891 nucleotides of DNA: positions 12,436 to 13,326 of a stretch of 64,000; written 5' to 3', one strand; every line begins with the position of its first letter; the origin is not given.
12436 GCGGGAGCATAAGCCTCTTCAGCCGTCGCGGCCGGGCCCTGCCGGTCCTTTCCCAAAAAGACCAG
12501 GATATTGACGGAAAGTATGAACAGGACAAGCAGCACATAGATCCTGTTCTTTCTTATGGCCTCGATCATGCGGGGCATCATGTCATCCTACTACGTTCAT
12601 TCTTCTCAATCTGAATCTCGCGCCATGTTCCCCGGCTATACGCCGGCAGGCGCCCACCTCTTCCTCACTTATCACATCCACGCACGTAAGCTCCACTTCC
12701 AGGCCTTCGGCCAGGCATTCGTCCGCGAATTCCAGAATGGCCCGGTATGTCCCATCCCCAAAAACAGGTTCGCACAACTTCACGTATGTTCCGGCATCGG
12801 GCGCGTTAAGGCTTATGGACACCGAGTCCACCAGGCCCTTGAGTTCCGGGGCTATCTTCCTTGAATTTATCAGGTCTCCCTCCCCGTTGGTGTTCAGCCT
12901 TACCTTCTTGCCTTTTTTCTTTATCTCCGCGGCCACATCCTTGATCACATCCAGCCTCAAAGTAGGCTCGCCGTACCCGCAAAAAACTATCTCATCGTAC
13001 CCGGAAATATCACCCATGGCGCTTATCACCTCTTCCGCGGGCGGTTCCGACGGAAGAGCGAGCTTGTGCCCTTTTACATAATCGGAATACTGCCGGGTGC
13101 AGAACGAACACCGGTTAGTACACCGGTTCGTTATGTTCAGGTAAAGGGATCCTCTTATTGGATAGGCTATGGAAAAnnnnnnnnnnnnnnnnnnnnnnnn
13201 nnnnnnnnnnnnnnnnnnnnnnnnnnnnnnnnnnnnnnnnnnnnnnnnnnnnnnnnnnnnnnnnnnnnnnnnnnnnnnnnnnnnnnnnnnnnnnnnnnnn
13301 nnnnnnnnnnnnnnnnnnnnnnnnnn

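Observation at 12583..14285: TatD hydrolase fused to a radical SAM domain and translationally coupled to a one-domain O6-alkylguanine alkyltransferase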

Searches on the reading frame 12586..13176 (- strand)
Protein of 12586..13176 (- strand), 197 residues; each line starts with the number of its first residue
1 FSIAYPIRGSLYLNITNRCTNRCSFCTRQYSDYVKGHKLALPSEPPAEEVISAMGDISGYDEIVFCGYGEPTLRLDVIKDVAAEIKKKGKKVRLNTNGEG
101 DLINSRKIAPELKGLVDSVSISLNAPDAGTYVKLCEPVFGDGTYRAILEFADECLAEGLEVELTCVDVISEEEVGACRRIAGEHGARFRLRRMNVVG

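Call 15: search_solved_structures(query=window:12586-13176:-, max_evalue=0.01)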
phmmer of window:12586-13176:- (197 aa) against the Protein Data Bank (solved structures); distinct sequences matched with E-value up to 0.01: 0.

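Call 16: search_protein_representatives(protein=window:12586-13176:-)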
Query: 197 residues. Proteins with E-value up to 0.001 (for the whole library): 1601; up to 1e-10: 862; up to 1e-30: 259. The best 150 are listed.
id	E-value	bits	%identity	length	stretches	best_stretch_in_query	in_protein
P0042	1.2e-74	266.7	63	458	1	3-197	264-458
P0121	2.1e-65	236.5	55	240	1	3-197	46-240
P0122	6.0e-60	218.7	57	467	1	2-197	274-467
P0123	1.4e-59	217.5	54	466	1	3-196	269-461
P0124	1.6e-59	217.3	55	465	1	3-197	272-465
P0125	1.6e-58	214.1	55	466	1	2-192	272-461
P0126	4.6e-57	209.3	53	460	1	2-197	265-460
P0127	2.4e-56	206.9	53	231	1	3-197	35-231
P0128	3.3e-55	203.2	51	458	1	3-196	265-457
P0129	6.5e-55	202.2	52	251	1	3-193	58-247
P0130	1.2e-54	201.3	51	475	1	2-191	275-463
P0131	1.8e-54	200.8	53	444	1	2-193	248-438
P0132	2.6e-53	197.0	51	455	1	3-197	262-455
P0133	3.4e-53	196.6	52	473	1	2-194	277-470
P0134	1.2e-52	194.9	52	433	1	3-197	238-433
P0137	2.9e-51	190.4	49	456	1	3-192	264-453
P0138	1.7e-50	187.8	49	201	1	3-191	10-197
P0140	5.9e-50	186.1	47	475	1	3-197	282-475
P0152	5.7e-49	182.9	49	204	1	4-192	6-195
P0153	6.1e-49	182.8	47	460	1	3-192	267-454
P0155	2.8e-48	180.6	49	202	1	2-193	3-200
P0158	9.2e-48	178.9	43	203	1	3-191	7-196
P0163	3.2e-47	177.2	47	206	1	2-193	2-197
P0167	6.1e-47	176.2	47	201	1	3-191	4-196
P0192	6.2e-44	166.4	41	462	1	3-194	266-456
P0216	1.9e-42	161.6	41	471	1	3-193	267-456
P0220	4.5e-42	160.4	43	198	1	4-191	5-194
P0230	1.8e-41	158.4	48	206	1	2-192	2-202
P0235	2.3e-41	158.1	44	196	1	3-192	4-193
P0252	3.3e-40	154.3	44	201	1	2-192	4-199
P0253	3.9e-40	154.0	40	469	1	2-193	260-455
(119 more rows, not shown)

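Call 21: find_related_loci(query=A1, collection=metagenome_contigs, flank=6000)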
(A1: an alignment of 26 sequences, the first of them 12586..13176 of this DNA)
Query A1 (197 aa) in metagenome_contigs; peptide patterns used: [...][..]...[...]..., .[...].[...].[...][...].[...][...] (x = any residue, [..] = any of these).
600 stretches matched a pattern (row limit reached: there are more); 590 encode a relative of the query (tblastn E <= 1e-3); the best 80 are kept; 80 distinct loci.
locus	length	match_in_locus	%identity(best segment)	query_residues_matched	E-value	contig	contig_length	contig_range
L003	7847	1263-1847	66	3-197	9e-85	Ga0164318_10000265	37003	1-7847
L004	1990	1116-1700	56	3-197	3e-72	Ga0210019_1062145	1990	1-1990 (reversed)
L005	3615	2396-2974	55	3-197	8e-68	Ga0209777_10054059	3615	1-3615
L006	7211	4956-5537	55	3-197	1e-67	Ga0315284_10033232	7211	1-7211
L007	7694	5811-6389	57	3-197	2e-67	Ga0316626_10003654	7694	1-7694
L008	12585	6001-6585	56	2-197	3e-67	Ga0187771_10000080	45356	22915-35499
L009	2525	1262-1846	56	2-197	5e-68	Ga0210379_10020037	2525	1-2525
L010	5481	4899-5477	54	3-197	1e-66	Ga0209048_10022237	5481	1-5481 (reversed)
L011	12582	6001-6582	56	3-197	1e-65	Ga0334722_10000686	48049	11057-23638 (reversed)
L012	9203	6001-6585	53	2-197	1e-65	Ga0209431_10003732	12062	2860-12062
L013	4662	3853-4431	54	3-197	2e-65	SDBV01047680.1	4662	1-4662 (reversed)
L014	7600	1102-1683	52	3-197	1e-65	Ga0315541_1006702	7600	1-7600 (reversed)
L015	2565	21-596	54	4-197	1e-65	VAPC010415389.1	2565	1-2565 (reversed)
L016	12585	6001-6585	55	3-197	6e-65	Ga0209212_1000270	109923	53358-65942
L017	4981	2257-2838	54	3-197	3e-65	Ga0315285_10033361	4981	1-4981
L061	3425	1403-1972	51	2-191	3e-59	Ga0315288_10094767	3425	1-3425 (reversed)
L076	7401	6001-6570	50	2-191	2e-57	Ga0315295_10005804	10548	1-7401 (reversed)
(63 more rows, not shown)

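Call 24: list_cluster_members(proteins=[P0138, P0152, P0155, P0158, P0163, P0167, P0220, P0235, P0230, P0252])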
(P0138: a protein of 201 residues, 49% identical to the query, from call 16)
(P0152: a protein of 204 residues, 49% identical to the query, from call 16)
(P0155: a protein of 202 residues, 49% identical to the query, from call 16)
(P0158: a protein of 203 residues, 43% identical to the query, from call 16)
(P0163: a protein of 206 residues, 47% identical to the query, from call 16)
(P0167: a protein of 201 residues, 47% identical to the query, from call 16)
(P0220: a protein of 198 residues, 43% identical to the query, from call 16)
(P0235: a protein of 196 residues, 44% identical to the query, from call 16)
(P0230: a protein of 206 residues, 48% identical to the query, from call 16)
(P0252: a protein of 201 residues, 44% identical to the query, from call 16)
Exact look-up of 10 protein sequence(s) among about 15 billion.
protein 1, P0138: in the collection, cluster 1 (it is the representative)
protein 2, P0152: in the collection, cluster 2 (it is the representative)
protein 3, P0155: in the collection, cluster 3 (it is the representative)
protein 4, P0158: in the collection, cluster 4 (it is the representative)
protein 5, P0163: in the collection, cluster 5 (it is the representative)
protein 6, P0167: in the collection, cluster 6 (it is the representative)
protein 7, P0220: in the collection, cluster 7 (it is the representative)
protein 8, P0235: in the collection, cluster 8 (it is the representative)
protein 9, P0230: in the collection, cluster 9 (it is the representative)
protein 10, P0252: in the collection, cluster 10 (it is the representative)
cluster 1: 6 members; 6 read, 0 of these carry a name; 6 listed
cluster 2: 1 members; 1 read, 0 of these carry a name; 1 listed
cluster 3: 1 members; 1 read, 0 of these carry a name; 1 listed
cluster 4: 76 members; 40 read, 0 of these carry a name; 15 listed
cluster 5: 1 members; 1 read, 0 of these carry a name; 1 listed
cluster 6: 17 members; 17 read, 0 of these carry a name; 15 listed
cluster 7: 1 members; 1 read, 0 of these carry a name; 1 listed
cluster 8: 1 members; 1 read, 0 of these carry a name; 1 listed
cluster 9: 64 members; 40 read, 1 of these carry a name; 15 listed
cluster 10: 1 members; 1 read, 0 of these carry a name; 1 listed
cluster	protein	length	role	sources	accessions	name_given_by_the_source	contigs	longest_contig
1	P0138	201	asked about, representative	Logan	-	-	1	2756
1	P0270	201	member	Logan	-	-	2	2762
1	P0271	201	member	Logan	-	-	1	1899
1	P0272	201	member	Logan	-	-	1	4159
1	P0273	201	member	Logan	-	-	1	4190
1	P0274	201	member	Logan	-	-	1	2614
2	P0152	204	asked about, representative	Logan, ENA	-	-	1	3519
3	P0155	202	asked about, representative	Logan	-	-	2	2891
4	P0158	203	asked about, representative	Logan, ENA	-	-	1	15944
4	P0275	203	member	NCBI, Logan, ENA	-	-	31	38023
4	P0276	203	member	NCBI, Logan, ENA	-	-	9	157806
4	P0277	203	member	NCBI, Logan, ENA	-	-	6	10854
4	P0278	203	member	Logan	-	-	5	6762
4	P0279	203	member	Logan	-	-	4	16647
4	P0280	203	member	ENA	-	-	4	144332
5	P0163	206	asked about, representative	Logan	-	-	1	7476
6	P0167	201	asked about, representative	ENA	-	-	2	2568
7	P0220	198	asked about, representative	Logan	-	-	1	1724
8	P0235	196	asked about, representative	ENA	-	-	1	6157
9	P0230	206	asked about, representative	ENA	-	-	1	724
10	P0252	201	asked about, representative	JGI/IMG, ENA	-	-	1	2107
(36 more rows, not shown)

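Call 25: list_cluster_members(proteins=[P0122, P0123, P0125, P0130, P0137, P0140, P0153, P0192, P0216, P0253])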
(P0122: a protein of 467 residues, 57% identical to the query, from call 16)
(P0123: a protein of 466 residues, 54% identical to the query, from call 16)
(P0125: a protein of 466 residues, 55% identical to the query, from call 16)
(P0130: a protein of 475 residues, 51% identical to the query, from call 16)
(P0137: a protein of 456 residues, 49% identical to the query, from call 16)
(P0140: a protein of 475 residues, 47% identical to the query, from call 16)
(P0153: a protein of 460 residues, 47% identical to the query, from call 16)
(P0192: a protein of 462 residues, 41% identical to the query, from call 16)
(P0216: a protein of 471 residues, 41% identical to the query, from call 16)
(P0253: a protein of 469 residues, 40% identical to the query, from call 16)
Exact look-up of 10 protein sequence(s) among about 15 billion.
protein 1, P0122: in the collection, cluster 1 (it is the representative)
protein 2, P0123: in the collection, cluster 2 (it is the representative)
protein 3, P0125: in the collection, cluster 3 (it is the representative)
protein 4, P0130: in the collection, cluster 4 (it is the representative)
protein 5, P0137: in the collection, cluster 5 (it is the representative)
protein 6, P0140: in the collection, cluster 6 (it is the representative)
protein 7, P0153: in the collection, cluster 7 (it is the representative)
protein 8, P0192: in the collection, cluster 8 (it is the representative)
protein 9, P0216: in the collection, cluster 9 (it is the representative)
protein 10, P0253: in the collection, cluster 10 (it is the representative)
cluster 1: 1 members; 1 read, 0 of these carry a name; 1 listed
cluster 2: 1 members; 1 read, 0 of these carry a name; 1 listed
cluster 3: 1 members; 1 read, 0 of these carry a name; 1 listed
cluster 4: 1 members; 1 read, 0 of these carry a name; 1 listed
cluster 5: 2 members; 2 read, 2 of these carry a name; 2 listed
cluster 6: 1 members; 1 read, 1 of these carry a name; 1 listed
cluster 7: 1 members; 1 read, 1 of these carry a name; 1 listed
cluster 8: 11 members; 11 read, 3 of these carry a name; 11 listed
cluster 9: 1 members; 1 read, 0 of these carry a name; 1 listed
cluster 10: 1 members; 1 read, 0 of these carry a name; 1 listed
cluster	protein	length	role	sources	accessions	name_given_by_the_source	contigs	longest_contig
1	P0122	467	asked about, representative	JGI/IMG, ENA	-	-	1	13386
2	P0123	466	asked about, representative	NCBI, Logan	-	-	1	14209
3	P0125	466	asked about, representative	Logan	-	-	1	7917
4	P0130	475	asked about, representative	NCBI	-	-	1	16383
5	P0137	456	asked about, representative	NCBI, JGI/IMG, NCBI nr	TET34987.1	MAG: YchF/TatD family DNA exonuclease [Planctomycetota bacterium]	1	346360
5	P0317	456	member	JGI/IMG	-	TatD DNase family protein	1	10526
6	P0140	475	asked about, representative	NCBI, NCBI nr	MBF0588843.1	MAG: YchF/TatD family DNA exonuclease [Magnetococcales bacterium] | YchF/TatD family DNA exonuclease [Magnetococcales bacterium]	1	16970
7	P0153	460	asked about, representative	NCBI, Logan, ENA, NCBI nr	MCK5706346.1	MAG: YchF/TatD family DNA exonuclease [Candidatus Aureabacteria bacterium] | YchF/TatD family DNA exonuclease [Candidatus Auribacterota bacterium]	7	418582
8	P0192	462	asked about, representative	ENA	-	-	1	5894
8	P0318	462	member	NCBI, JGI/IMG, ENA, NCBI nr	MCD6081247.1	MAG: YchF/TatD family DNA exonuclease [Candidatus Omnitrophica bacterium] | YchF/TatD family DNA exonuclease [Candidatus Omnitrophota bacterium]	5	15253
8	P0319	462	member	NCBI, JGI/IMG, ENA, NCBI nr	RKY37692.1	MAG: radical SAM protein [Candidatus Omnitrophota bacterium]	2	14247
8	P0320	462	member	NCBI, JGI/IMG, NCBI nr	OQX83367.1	MAG: hypothetical protein B6D53_02585 [Candidatus Omnitrophica bacterium 4484_49]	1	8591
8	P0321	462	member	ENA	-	-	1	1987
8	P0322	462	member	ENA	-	-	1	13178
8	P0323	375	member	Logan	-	-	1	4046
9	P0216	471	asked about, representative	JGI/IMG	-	-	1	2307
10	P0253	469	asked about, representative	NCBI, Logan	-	-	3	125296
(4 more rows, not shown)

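Call 44: find_homologous_proteins(query=A1, max_evalue=1e-20)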
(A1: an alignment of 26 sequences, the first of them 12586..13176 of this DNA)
Query A1 (26 sequences) (197 aa, profile of the alignment): 7988 proteins with E <= 1e-20 among 8000 candidates; the best 120 are listed.
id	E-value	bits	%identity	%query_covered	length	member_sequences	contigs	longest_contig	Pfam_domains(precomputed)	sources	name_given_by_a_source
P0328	3.8e-85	302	51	96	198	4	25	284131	PF04055.28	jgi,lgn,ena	-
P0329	5.9e-85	302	54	96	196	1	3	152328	PF04055.28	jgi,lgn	jgi:TatD family-associated radical SAM protein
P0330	1.1e-84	301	49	96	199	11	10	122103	PF04055.28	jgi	jgi:TatD family-associated radical SAM protein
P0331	2.5e-84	300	50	96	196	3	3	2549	PF04055.28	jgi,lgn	jgi:TatD family-associated radical SAM protein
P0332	2.9e-83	296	46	97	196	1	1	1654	PF04055.28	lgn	-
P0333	4.1e-83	296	56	96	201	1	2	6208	PF04055.28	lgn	-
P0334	5.7e-83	295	55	96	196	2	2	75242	PF04055.28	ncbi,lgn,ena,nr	ncbi:MAG TPA: radical SAM protein [Firmicutes bacterium]|nr:radical SAM protein [Bacillota bacterium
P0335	6.3e-83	295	52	96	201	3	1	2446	PF04055.28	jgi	jgi:TatD family-associated radical SAM protein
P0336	1.0e-82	295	51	96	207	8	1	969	PF04055.28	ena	-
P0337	1.7e-82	294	50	96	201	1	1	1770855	PF04055.28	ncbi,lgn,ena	-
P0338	2.1e-82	294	54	96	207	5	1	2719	PF04055.28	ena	-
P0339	2.6e-82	293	49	97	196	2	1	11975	PF04055.28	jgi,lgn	jgi:TatD family-associated radical SAM protein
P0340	2.9e-82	293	50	96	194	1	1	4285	PF04055.28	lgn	-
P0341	2.9e-82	293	51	97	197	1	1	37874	PF04055.28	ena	-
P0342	2.9e-82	293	47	97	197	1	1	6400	PF04055.28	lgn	-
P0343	3.2e-82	293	48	96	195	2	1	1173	PF04055.28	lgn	-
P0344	3.4e-82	293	54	96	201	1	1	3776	PF04055.28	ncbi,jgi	jgi:TatD DNase family protein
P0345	3.6e-82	293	52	96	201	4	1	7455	PF04055.28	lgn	-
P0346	3.9e-82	293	55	96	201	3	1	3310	PF04055.28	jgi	jgi:TatD family-associated radical SAM protein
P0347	4.5e-82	292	48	96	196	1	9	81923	PF04055.28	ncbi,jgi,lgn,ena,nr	ncbi:MAG: radical SAM protein [Clostridiales bacterium]|jgi:TatD family-associated radical SAM prote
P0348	4.6e-82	292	47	96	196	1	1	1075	PF04055.28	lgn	-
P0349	4.7e-82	292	57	96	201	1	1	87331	PF04055.28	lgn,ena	-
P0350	4.9e-82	292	50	96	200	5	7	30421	PF04055.28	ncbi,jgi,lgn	jgi:TatD family-associated radical SAM protein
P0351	5.8e-82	292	51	96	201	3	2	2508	PF04055.28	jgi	-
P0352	5.8e-82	292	51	96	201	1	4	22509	PF04055.28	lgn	-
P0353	6.2e-82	292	60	99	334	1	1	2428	PF01026.28,PF04055.28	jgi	jgi:TatD DNase family protein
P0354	6.7e-82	292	51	96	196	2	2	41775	PF04055.28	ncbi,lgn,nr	ncbi:MAG: hypothetical protein PWQ97_656 [Tepidanaerobacteraceae bacterium]|nr:hypothetical protein 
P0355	8.5e-82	292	47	96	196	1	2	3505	PF04055.28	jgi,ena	-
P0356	9.3e-82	291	48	96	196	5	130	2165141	PF04055.28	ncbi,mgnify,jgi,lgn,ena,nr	ncbi:MAG: radical SAM protein [Clostridiales bacterium]|mgnify:CR=1 FL=1|jgi:TatD family-associated 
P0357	1.0e-81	291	55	96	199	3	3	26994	PF04055.28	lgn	-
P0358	1.3e-81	291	57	99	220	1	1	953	PF04055.28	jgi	jgi:TatD DNase family protein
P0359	1.3e-81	291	50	97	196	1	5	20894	PF04055.28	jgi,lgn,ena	-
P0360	1.3e-81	291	52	96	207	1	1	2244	PF04055.28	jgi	jgi:TatD DNase family protein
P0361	1.4e-81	291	47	97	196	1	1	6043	PF04055.28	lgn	-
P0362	1.5e-81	291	47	96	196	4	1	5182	PF04055.28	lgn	-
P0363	1.6e-81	291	49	97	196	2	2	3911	PF04055.28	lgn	-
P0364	1.8e-81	290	49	97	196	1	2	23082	PF04055.28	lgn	-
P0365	1.9e-81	290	52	96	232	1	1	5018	PF04055.28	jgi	-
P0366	2.2e-81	290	53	99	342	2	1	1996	PF01026.28,PF04055.28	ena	-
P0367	2.8e-81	290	52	96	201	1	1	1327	PF04055.28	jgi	jgi:TatD family-associated radical SAM protein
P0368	2.9e-81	290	47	97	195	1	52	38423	PF04055.28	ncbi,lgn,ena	-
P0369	3.3e-81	290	50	97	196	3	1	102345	PF04055.28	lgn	-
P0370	3.5e-81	290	52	96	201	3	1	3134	PF04055.28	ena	-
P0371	3.9e-81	289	48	96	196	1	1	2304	PF04055.28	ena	-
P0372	4.0e-81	289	54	99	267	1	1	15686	PF01026.28,PF04055.28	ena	-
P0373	4.4e-81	289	53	97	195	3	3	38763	PF04055.28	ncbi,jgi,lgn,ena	-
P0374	4.4e-81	289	48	97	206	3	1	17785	PF04055.28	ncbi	-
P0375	4.9e-81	289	54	99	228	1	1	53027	PF04055.28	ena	-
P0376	5.2e-81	289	51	96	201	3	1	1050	PF04055.28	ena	-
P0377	5.5e-81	289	51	96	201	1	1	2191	PF04055.28,PF13353.12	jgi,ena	-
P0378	6.4e-81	289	51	96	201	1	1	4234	PF04055.28,PF13353.12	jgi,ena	-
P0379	7.0e-81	289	50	97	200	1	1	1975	PF04055.28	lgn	-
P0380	7.1e-81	289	53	99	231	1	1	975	PF04055.28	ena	-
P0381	8.8e-81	288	57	99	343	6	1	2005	PF01026.28,PF04055.28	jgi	-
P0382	8.9e-81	288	49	97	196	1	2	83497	PF04055.28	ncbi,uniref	ncbi:MAG: TatD family nuclease-associated radical SAM protein [Thermovenabulum sp.]|uniref:TatD fami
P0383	8.9e-81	288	53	96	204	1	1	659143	PF04055.28,PF13353.12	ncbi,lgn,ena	-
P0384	9.2e-81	288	54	96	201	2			PF04055.28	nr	nr:TatD family nuclease-associated radical SAM protein [Thermosediminibacter litoriperuensis]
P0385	9.3e-81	288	52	96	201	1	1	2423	PF04055.28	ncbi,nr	ncbi:MAG: TatD family nuclease-associated radical SAM protein [Candidatus Saganbacteria bacterium]|n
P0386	1.1e-80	288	49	97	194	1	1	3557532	PF04055.28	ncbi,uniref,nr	ncbi:radical SAM protein [Anoxybacter fermentans]|uniref:Radical SAM protein n=1 Tax=Anoxybacter fer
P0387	1.1e-80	288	47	97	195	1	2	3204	PF04055.28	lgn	-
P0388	1.2e-80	288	48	97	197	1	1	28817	PF04055.28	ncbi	ncbi:MAG: TatD family nuclease-associated radical SAM protein [Christensenellales bacterium]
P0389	1.2e-80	288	46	97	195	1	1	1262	PF04055.28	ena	-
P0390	1.2e-80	288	51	96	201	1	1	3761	PF04055.28,PF13353.12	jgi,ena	-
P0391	1.3e-80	288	57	99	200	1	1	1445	PF04055.28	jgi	-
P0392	1.3e-80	288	48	96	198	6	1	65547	PF04055.28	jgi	jgi:TatD family-associated radical SAM protein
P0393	1.3e-80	288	55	99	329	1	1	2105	PF01026.28,PF04055.28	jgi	jgi:TatD DNase family protein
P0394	1.4e-80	288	51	96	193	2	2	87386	PF04055.28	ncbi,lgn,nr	ncbi:MAG: hypothetical protein PWQ82_396 [Thermosediminibacterales bacterium]|nr:hypothetical protei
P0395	1.4e-80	288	53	99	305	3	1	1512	PF01026.28,PF04055.28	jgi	-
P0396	1.4e-80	288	54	96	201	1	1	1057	PF04055.28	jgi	-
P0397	1.6e-80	287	54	96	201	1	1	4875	PF04055.28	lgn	-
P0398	1.6e-80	287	52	99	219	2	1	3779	PF04055.28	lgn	-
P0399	1.7e-80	287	45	96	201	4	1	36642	PF04055.28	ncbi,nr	ncbi:MAG TPA: radical SAM protein [Clostridiales bacterium]|nr:radical SAM protein [Clostridiales ba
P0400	1.8e-80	287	47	96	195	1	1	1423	PF04055.28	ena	-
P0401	2.0e-80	287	52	99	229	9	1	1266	PF04055.28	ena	-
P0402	2.0e-80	287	51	96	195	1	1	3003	PF04055.28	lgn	-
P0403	2.3e-80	287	51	96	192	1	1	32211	PF04055.28,PF13353.12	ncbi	-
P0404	2.4e-80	287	57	99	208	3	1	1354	PF04055.28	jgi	jgi:TatD DNase family protein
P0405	2.7e-80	287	56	99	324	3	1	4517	PF01026.28,PF04055.28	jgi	jgi:TatD DNase family protein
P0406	2.7e-80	287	51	97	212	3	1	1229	PF04055.28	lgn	-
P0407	2.9e-80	287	50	96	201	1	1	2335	PF04055.28,PF13353.12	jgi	jgi:TatD DNase family protein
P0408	3.0e-80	286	53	96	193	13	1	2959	PF04055.28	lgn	-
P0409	3.1e-80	286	46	97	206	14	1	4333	PF04055.28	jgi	jgi:TatD family-associated radical SAM protein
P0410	3.2e-80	286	55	99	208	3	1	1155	PF04055.28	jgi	jgi:TatD DNase family protein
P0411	3.4e-80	286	56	99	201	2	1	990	PF04055.28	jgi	jgi:TatD DNase family protein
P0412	3.4e-80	286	52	99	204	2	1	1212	PF04055.28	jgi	jgi:TatD DNase family protein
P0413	3.8e-80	286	46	97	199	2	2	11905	PF04055.28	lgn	-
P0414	3.8e-80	286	47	97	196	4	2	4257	PF04055.28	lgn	-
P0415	3.9e-80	286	55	99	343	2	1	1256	PF01026.28,PF04055.28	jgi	jgi:TatD DNase family protein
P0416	4.1e-80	286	47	98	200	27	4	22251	PF04055.28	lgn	-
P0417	4.5e-80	286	46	97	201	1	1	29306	PF04055.28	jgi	-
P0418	4.5e-80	286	56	99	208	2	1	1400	PF04055.28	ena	-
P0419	4.7e-80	286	47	98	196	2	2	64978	PF04055.28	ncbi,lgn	ncbi:MAG: TatD family nuclease-associated radical SAM protein [Syntrophothermus sp.]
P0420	5.1e-80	286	53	96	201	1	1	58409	PF04055.28,PF13353.12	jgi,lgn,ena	-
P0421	5.3e-80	286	49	96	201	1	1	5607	PF04055.28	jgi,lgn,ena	-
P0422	5.5e-80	286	56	99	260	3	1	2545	PF01026.28,PF04055.28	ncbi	ncbi:MAG: TatD family nuclease-associated radical SAM protein, partial [Deltaproteobacteria bacteriu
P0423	5.7e-80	286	53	99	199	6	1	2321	PF04055.28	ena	-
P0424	5.8e-80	286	47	97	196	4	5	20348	PF04055.28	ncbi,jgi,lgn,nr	ncbi:MAG: hypothetical protein PWQ60_1368 [Thermoanaerobacteraceae bacterium]|jgi:TatD family-associ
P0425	6.2e-80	285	52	96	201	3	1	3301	PF04055.28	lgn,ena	-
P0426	6.6e-80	285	49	96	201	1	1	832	PF04055.28,PF13353.12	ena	-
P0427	6.9e-80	285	48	96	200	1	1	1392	PF04055.28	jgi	-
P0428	7.2e-80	285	53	96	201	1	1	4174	PF04055.28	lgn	-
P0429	7.2e-80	285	46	98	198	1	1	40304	PF04055.28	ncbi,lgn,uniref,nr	ncbi:TatD family nuclease-associated radical SAM protein [Fuchsiella alkaliacetigena]|uniref:TatD fa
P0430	7.3e-80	285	51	96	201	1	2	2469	PF04055.28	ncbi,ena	-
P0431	7.4e-80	285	51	96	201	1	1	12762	PF04055.28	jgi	jgi:TatD DNase family protein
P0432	8.7e-80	285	48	96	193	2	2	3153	PF04055.28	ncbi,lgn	-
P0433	9.5e-80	285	46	97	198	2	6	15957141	PF04055.28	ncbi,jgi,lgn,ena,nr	ncbi:MAG: TatD family nuclease-associated radical SAM protein [Tepidanaerobacteraceae bacterium]|jgi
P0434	9.9e-80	285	51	96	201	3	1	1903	PF04055.28,PF13353.12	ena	-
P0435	1.0e-79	285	55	99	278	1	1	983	PF01026.28,PF04055.28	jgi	jgi:TatD DNase family protein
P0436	1.1e-79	285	52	96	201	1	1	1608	PF04055.28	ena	-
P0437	1.1e-79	285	54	97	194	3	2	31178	PF04055.28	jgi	-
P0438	1.1e-79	285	56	99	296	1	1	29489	PF01026.28,PF04055.28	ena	-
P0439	1.1e-79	285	51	96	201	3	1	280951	PF04055.28,PF13353.12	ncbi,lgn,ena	-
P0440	1.1e-79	285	50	96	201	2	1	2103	PF04055.28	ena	-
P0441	1.2e-79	284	47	97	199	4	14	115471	PF04055.28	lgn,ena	-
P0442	1.2e-79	284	55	99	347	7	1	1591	PF01026.28,PF04055.28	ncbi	ncbi:MAG TPA: TatD family nuclease-associated radical SAM protein, partial [Nitrospirota bacterium]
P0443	1.3e-79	284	50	99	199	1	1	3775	PF04055.28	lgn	-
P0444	1.3e-79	284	51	96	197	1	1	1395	PF04055.28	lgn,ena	-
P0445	1.4e-79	284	49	96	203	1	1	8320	PF04055.28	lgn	-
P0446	1.4e-79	284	51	99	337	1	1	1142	PF01026.28,PF04055.28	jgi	jgi:TatD DNase family protein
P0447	1.5e-79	284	52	99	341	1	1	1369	PF01026.28,PF04055.28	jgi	jgi:TatD DNase family protein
